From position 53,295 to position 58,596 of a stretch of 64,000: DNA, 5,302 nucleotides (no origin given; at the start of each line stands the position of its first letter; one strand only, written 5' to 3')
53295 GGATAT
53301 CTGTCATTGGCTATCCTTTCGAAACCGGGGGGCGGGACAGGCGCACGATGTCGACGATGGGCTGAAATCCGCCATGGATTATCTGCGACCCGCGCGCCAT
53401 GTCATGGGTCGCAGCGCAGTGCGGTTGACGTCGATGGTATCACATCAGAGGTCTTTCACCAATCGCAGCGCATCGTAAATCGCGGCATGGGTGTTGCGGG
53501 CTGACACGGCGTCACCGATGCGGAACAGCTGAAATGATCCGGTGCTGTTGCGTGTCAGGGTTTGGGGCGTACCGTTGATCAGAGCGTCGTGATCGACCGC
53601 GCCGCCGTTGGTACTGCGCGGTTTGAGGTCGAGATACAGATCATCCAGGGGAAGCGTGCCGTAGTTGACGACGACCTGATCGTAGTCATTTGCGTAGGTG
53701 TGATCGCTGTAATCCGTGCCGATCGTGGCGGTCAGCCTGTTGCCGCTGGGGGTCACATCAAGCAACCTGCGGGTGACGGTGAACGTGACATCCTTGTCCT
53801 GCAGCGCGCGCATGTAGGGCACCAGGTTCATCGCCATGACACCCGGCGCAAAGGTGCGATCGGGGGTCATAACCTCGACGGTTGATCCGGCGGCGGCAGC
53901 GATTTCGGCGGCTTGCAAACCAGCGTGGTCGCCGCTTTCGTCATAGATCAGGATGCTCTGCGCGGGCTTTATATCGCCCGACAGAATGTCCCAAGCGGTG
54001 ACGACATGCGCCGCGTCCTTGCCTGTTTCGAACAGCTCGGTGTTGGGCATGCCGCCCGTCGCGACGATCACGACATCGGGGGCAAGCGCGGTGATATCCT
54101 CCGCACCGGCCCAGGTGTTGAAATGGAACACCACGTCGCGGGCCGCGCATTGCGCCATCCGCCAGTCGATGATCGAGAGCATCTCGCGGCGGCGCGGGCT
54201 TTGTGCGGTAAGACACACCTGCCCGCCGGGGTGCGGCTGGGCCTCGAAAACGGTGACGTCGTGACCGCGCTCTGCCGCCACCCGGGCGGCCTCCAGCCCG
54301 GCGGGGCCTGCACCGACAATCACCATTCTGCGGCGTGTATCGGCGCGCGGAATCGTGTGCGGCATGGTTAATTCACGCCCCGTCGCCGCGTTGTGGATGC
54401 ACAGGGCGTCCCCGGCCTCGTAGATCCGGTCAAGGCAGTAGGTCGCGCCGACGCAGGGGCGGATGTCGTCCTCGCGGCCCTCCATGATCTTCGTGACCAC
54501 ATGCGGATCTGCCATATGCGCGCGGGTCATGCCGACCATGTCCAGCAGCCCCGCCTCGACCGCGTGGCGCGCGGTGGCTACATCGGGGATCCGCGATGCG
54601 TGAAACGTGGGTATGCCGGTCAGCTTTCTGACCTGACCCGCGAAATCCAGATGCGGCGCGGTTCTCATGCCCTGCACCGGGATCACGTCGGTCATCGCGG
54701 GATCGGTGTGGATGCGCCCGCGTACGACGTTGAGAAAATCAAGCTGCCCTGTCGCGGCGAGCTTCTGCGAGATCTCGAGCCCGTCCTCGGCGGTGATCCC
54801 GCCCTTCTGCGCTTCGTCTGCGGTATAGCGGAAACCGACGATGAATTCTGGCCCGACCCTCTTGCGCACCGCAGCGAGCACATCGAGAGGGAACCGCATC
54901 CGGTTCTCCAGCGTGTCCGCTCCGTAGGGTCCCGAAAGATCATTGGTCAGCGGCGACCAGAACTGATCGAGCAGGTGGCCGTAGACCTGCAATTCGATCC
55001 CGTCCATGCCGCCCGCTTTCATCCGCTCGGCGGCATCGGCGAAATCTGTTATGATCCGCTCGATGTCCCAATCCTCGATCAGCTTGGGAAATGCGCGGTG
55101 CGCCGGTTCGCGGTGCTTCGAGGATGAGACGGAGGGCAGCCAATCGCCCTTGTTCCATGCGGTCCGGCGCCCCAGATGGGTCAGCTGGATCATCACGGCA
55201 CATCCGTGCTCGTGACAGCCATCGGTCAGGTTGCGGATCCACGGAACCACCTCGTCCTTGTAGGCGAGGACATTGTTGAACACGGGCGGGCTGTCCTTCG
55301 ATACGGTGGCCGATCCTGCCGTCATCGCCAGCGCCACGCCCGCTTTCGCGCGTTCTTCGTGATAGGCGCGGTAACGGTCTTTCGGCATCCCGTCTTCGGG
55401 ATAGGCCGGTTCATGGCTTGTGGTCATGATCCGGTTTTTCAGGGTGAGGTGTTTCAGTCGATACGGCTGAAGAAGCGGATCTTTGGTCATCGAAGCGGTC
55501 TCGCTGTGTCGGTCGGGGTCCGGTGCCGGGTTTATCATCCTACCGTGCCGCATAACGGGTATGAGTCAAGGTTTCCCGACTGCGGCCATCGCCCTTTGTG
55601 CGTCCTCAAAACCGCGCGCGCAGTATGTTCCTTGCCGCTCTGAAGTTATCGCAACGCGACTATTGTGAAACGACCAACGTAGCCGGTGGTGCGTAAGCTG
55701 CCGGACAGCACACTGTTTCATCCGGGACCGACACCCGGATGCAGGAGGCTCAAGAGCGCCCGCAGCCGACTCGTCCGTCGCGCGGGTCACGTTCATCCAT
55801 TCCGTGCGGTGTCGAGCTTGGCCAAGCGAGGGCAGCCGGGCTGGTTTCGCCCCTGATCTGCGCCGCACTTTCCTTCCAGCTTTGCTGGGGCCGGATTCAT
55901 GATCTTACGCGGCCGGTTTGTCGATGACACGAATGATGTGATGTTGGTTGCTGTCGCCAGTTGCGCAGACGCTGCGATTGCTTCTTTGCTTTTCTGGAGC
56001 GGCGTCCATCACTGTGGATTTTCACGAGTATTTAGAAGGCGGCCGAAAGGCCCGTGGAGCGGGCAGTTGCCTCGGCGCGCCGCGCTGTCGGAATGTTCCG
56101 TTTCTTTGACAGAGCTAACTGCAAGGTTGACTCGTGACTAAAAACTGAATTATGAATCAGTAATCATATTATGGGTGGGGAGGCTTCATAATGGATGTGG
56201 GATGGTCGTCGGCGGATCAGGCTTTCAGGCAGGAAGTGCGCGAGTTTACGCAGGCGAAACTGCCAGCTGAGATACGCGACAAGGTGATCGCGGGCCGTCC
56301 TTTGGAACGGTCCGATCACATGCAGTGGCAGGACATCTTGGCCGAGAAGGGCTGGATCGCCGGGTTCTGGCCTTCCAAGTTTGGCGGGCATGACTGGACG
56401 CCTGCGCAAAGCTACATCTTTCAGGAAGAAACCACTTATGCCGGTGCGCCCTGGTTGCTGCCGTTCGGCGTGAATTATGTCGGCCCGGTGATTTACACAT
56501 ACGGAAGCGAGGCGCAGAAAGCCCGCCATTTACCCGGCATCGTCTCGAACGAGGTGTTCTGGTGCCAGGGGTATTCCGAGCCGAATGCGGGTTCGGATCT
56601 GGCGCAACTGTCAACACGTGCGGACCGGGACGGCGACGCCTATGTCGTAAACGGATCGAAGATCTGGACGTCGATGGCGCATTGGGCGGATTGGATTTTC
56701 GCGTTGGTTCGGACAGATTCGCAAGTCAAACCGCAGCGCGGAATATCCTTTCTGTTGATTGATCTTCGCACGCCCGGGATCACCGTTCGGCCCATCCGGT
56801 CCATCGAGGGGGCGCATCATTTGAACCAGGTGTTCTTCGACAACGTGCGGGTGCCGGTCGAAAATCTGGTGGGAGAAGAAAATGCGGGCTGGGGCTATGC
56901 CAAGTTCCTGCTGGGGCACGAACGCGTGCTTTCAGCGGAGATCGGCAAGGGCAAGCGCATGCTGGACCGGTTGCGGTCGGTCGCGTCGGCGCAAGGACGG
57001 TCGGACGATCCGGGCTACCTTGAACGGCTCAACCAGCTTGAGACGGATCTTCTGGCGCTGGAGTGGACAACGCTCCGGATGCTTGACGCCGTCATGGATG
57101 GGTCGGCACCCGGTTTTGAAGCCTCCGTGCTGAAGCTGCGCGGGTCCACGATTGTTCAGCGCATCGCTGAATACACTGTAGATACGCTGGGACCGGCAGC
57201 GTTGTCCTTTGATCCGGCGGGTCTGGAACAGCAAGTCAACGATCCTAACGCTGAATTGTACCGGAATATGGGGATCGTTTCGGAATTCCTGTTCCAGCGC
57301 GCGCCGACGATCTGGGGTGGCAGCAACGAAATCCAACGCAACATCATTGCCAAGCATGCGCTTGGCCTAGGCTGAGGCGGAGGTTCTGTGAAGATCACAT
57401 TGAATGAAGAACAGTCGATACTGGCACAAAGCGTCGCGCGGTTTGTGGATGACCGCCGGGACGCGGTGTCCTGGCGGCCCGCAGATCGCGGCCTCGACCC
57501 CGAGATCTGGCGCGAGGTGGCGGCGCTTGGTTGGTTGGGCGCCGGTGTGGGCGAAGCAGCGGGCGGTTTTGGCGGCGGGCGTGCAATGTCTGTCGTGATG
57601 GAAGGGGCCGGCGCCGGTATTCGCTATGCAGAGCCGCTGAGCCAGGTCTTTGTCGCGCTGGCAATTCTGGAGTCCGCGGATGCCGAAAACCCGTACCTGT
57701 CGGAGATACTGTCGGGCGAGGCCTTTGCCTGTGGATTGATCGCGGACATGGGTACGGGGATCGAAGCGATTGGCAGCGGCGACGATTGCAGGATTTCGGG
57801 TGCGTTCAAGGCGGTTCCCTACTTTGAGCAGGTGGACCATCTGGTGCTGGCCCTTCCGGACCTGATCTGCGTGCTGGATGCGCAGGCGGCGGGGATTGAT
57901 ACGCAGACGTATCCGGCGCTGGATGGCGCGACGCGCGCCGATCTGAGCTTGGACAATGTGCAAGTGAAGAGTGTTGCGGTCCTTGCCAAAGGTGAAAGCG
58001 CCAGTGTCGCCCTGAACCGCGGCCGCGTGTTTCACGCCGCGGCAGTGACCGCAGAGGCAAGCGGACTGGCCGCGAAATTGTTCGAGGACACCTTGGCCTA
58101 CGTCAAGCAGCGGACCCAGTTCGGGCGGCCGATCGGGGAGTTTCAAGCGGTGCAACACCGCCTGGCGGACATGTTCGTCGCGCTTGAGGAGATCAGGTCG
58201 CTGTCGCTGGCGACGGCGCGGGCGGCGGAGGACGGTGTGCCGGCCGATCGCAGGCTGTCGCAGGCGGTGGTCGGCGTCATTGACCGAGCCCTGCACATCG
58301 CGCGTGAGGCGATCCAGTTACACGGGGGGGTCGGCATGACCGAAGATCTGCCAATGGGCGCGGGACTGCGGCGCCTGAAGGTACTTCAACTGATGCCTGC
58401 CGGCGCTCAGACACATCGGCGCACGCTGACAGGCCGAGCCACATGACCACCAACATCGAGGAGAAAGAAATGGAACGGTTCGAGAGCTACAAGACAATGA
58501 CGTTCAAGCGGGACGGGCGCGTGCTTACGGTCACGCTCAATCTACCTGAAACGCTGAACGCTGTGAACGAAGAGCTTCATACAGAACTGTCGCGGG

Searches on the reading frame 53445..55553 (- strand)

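Call 37: search_protein_families(library=pfam, max_evalue=0.01, proteins=[window:53445-55553:-])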
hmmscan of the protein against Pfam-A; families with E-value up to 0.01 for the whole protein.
window:53445-55553:- (702 aa): 15 families
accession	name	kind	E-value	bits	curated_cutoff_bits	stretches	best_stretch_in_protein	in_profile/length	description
PF00724.26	Oxidored_FMN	-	6e-49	167.6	27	1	27-362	2-341/342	NADH:flavin oxidoreductase / NADH oxidase family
PF07992.20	Pyr_redox_2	-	8.5e-13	48.8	26.1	1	409-657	2-263/291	Pyridine nucleotide-disulphide oxidoreductase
PF13450.12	NAD_binding_8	-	3.8e-10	40.3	21.9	1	412-446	1-35/68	NAD(P)-binding Rossmann-like domain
PF00070.33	Pyr_redox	-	5.4e-08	33.7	22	1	409-443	1-35/82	Pyridine nucleotide-disulphide oxidoreductase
PF12831.13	FAD_oxidored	-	5.5e-08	33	27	1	411-446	3-38/416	FAD dependent oxidoreductase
PF03486.20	HI0933_like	-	1e-06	28.8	50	1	409-448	2-41/244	HI0933-like protein Rossmann domain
PF01266.30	DAO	-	3.4e-06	27.3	27.9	1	410-444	2-37/353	FAD dependent oxidoreductase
PF01262.27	AlaDh_PNT_C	-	3.5e-05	23.8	23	1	396-441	18-62/214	Alanine dehydrogenase/PNT, C-terminal domain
PF01946.23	Thi4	-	6.9e-05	22.6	26.2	1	410-448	20-59/235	Thi4 family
PF00890.30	FAD_binding_2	-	6.9e-05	22.6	20.4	1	410-445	2-37/414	FAD binding domain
PF01593.30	Amino_oxidase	-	0.00041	20.2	19.8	1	418-446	2-30/443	Flavin containing amine oxidoreductase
PF13454.12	NAD_binding_9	-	0.00056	20.4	21.8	1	411-486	1-76/155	FAD-NAD(P)-binding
PF01134.28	GIDA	-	0.001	18.7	22.1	1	410-438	2-30/391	Glucose inhibited division protein A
PF01494.25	FAD_binding_3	-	0.0015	18.3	22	0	411-439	5-33/349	FAD binding domain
PF13738.12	Pyr_redox_3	-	0.0028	17.4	30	0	411-439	1-30/305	Pyridine nucleotide-disulphide oxidoreductase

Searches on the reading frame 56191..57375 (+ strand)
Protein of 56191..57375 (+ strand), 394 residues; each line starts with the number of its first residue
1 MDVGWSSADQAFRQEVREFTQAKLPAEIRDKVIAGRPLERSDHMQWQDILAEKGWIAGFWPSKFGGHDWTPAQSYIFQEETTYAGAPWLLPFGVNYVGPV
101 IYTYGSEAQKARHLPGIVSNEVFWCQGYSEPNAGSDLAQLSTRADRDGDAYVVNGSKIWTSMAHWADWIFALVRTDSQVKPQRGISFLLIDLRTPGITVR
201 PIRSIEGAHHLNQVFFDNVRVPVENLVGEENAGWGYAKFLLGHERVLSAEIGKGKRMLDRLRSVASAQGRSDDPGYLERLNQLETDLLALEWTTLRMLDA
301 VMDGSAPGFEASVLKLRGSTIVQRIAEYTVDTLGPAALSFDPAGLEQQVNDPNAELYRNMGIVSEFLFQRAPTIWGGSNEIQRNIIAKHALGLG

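Call 12: search_protein_families(library=pfam, proteins=[window:56191-57375:+])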
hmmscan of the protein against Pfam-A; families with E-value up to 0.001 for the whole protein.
window:56191-57375:+ (394 aa): 3 families
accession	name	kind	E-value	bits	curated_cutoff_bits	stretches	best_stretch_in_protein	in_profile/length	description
PF02770.24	Acyl-CoA_dh_M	-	2.2e-22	79.5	33.3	1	125-219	1-97/97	Acyl-CoA dehydrogenase, middle domain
PF02771.21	Acyl-CoA_dh_N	-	2.6e-15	57.2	22.9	1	9-121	4-113/113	Acyl-CoA dehydrogenase, N-terminal domain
PF00441.29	Acyl-CoA_dh_1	-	4e-15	56.7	22.4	1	231-390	1-149/150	Acyl-CoA dehydrogenase, C-terminal domain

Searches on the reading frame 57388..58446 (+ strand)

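Call 12: search_protein_families(library=pfam, proteins=[window:57388-58446:+])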
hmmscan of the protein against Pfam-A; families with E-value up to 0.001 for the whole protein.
window:57388-58446:+ (352 aa): 3 families
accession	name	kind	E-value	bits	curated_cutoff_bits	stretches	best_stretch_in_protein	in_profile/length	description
PF00441.29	Acyl-CoA_dh_1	-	5.2e-24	85.5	22.4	1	207-336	9-134/150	Acyl-CoA dehydrogenase, C-terminal domain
PF02771.21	Acyl-CoA_dh_N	-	1.6e-08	35.3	22.9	1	6-75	1-72/113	Acyl-CoA dehydrogenase, N-terminal domain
PF08028.16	Acyl-CoA_dh_2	-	8.5e-08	33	22.7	1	222-328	5-121/134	Acyl-CoA dehydrogenase, C-terminal domain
